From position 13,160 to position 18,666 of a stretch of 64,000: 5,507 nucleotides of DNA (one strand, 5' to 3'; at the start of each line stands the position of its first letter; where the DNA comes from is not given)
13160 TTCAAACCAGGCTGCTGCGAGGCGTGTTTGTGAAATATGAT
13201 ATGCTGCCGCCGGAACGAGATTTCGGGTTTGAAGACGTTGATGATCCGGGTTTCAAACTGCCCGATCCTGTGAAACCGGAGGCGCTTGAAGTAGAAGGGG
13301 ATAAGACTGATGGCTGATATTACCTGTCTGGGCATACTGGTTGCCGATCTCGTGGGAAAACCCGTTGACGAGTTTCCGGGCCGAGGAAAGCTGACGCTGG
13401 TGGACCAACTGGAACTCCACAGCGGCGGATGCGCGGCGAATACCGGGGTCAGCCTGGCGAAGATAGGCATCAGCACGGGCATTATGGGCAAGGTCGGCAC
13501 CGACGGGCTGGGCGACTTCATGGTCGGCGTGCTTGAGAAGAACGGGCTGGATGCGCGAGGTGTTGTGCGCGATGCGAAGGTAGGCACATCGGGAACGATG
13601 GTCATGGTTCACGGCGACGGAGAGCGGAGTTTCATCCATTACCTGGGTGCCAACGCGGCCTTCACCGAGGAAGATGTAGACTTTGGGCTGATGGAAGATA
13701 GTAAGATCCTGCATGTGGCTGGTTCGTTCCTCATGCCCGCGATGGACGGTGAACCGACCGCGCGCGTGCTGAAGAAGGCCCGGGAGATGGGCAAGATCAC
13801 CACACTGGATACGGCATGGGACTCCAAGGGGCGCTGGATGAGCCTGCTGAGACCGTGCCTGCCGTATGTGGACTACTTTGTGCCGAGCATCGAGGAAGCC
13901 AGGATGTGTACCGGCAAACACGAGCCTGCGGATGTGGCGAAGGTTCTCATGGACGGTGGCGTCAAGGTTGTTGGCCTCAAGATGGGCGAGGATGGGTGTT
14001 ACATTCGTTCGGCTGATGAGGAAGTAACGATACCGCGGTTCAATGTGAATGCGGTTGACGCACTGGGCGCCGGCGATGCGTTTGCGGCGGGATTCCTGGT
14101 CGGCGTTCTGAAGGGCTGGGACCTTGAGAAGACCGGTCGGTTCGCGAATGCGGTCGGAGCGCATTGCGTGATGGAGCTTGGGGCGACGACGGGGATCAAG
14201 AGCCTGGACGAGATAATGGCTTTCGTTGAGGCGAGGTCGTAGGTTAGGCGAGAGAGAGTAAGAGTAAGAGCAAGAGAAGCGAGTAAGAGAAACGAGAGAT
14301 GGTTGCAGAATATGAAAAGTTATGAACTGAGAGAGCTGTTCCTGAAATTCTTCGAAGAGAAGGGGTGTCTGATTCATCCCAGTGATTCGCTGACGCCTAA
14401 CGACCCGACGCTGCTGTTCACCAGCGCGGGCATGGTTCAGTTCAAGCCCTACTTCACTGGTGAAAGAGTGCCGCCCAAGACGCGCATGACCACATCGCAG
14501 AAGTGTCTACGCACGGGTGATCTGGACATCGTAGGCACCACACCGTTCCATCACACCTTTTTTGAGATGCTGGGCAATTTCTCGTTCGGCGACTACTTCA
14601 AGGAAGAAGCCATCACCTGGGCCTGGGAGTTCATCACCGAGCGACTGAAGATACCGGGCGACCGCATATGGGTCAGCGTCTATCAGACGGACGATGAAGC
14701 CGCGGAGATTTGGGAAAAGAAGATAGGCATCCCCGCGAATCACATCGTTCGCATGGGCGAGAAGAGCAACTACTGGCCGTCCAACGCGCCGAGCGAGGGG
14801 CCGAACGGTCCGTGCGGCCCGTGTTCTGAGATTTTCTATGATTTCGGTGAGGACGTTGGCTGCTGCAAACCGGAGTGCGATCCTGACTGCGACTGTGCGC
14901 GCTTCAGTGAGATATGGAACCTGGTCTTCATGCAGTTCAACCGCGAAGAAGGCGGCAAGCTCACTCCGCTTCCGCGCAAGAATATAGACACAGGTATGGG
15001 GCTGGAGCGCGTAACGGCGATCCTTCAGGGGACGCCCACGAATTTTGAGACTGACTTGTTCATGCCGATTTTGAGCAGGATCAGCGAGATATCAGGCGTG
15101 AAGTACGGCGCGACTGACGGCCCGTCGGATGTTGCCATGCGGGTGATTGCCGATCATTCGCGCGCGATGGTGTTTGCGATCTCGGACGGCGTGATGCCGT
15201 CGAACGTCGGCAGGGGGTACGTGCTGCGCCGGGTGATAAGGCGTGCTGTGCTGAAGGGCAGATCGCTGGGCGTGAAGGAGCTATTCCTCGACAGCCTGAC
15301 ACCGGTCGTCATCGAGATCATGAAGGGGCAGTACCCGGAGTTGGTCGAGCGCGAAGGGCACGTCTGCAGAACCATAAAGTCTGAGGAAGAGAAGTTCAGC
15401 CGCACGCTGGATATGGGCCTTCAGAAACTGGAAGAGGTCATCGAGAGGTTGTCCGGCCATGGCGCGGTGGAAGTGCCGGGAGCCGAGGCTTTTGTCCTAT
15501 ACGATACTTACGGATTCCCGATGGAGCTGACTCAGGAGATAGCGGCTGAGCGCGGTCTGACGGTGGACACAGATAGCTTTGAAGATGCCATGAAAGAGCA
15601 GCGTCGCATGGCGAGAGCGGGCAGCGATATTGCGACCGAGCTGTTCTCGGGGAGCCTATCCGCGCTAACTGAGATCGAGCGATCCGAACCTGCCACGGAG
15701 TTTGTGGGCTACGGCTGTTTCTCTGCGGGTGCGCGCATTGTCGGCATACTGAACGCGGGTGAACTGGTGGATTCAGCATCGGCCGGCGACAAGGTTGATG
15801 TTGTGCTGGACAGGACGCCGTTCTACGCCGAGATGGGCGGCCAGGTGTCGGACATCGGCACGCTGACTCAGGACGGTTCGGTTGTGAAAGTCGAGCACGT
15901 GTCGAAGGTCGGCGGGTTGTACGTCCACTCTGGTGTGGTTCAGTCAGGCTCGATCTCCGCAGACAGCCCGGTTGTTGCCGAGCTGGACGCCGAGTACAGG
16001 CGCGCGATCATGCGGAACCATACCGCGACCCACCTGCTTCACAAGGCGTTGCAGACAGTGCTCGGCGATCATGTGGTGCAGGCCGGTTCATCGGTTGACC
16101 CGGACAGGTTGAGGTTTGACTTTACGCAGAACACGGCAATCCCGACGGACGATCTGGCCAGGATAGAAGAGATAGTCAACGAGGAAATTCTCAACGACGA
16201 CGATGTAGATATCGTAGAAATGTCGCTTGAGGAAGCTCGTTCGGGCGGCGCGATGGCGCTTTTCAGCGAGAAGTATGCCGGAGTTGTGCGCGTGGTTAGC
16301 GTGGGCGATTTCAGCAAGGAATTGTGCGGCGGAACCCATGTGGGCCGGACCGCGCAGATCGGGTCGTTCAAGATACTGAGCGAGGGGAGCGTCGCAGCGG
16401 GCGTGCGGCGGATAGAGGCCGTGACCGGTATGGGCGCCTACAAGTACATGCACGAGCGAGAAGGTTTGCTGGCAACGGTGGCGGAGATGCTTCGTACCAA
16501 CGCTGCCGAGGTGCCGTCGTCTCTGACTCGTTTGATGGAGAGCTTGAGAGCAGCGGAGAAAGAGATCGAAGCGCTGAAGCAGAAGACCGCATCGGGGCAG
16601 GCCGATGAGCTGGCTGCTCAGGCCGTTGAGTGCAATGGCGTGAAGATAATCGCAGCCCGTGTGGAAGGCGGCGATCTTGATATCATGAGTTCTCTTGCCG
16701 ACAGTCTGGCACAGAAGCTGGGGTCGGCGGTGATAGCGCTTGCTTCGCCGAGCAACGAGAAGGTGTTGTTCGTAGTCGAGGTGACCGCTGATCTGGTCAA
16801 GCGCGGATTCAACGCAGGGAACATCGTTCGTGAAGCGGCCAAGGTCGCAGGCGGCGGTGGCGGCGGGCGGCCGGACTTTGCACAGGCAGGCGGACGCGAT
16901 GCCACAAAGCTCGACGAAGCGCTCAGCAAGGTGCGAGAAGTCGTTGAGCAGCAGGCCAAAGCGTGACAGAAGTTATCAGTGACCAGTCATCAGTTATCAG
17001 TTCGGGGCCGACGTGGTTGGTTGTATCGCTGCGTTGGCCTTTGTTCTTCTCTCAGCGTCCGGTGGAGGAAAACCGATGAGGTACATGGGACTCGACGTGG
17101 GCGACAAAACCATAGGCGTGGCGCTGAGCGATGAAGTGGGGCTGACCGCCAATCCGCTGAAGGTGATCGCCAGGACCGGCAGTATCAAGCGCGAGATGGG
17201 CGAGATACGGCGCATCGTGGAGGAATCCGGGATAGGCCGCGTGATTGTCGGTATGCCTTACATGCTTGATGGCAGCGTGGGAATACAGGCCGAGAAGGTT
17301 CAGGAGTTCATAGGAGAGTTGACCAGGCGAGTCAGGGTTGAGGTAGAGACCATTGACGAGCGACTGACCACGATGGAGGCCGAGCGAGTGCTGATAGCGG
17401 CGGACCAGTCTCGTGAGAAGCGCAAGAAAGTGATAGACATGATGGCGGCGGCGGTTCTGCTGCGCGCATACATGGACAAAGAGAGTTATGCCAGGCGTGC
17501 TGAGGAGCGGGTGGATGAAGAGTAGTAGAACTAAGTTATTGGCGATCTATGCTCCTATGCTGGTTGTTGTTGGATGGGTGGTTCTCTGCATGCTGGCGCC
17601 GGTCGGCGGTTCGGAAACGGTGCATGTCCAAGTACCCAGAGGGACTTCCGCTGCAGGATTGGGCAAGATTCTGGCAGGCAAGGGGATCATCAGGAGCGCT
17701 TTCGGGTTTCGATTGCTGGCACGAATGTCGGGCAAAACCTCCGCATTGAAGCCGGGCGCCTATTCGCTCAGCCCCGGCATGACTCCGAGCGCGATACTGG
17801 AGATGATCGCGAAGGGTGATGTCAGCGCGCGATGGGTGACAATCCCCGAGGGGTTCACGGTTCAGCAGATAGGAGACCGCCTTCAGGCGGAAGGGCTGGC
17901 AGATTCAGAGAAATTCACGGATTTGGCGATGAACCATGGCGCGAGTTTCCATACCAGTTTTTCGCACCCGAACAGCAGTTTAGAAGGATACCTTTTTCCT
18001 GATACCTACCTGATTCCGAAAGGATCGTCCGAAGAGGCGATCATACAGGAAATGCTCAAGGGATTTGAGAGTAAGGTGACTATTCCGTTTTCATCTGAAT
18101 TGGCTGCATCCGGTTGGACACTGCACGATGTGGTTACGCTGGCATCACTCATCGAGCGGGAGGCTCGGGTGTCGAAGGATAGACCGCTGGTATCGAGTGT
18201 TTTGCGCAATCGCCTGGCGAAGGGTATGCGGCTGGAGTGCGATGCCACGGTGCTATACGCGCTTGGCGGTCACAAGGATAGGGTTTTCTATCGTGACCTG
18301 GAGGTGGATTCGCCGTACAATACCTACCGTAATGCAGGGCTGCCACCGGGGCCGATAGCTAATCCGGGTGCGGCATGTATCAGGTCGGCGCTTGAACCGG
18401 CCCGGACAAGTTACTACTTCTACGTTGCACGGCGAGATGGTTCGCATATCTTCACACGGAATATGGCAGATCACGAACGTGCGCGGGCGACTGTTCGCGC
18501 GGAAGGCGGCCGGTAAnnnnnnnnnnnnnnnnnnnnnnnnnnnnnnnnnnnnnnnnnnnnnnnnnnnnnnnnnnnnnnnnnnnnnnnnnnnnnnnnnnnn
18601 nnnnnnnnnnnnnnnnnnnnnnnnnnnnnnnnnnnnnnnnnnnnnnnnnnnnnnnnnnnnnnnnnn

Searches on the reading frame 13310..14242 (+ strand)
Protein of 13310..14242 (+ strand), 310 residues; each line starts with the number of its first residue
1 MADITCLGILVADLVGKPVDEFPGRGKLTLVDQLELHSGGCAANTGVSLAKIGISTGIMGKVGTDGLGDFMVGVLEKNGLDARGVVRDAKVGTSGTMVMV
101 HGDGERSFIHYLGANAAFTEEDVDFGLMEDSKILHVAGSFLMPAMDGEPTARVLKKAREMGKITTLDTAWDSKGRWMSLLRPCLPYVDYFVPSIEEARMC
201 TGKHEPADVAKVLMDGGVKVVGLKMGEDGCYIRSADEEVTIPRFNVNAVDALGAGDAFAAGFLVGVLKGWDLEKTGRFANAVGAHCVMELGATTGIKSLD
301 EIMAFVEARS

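Call 51: search_protein_families(library=pfam, proteins=[window:13310-14242:+], max_evalue=0.0001)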
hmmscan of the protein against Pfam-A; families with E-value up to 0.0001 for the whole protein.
window:13310-14242:+ (310 aa): 1 family
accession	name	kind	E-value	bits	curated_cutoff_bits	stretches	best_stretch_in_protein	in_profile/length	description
PF00294.29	PfkB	-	3.2e-61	207.7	25.8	1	1-296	1-299/302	pfkB family carbohydrate kinase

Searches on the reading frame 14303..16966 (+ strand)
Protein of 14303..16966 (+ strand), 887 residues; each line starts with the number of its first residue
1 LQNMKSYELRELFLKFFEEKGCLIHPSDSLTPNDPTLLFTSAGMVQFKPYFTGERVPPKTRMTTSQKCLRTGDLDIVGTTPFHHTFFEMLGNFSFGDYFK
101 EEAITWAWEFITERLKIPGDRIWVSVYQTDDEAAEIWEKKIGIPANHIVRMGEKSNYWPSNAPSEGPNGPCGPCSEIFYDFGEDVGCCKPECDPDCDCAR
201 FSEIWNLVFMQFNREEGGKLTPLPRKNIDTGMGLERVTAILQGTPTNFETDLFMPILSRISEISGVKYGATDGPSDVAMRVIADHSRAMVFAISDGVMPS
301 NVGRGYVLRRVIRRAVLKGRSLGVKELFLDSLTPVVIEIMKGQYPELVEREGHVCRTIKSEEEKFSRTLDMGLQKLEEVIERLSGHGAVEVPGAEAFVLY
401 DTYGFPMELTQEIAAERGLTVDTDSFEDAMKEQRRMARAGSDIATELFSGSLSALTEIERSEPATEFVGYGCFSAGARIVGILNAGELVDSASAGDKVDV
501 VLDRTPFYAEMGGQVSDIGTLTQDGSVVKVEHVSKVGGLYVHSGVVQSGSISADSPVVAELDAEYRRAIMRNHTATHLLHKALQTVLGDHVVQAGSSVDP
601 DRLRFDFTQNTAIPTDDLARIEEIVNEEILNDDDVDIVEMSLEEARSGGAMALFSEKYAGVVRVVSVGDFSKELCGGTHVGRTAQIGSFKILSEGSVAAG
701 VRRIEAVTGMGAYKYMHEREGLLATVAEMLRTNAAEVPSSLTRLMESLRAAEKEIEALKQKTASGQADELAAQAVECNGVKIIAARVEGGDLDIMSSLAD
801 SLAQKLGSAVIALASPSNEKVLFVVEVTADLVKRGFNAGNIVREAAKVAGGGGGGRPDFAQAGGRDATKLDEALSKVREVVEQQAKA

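Call 51: search_protein_families(library=pfam, proteins=[window:14303-16966:+], max_evalue=0.0001)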
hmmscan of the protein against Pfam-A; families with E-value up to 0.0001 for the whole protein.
window:14303-16966:+ (887 aa): 3 families
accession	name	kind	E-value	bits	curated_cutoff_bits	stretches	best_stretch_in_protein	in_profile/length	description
PF01411.24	tRNA-synt_2c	-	7.8e-199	662.2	30.3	1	8-564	1-551/552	tRNA synthetases class II (A)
PF02272.25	DHHA1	-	1.4e-20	74.1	25.9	1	780-882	2-101/102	DHHA1 domain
PF07973.19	tRNA_SAD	-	1.3e-18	67.1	24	1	662-705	1-44/44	Threonyl and Alanyl tRNA synthetase second additional domain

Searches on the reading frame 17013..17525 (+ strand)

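Call 51: search_protein_families(library=pfam, proteins=[window:17013-17525:+], max_evalue=0.0001)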
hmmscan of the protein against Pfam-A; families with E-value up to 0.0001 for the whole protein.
window:17013-17525:+ (170 aa): 1 family
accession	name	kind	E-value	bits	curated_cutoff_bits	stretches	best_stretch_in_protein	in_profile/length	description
PF03652.20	RuvX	-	1.6e-41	142.2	29.2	1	22-155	1-133/134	Holliday junction resolvase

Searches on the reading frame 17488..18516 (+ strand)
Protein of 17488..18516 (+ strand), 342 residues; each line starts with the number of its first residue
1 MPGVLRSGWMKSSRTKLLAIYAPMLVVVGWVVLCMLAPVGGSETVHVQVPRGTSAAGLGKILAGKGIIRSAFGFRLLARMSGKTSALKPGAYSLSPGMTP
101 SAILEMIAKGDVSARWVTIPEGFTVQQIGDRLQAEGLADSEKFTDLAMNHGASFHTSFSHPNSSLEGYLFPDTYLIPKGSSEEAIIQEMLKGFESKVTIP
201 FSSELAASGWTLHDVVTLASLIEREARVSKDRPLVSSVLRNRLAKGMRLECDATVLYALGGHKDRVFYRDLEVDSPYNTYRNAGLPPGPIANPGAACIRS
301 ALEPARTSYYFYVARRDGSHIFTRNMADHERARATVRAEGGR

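Call 51: search_protein_families(library=pfam, proteins=[window:17488-18516:+], max_evalue=0.0001)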
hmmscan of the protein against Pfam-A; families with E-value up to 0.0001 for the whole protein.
window:17488-18516:+ (342 aa): 1 family
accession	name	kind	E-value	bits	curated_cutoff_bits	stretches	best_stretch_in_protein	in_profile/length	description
PF02618.21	YceG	-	1.9e-88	296.9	32.4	1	47-333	1-273/275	YceG-like family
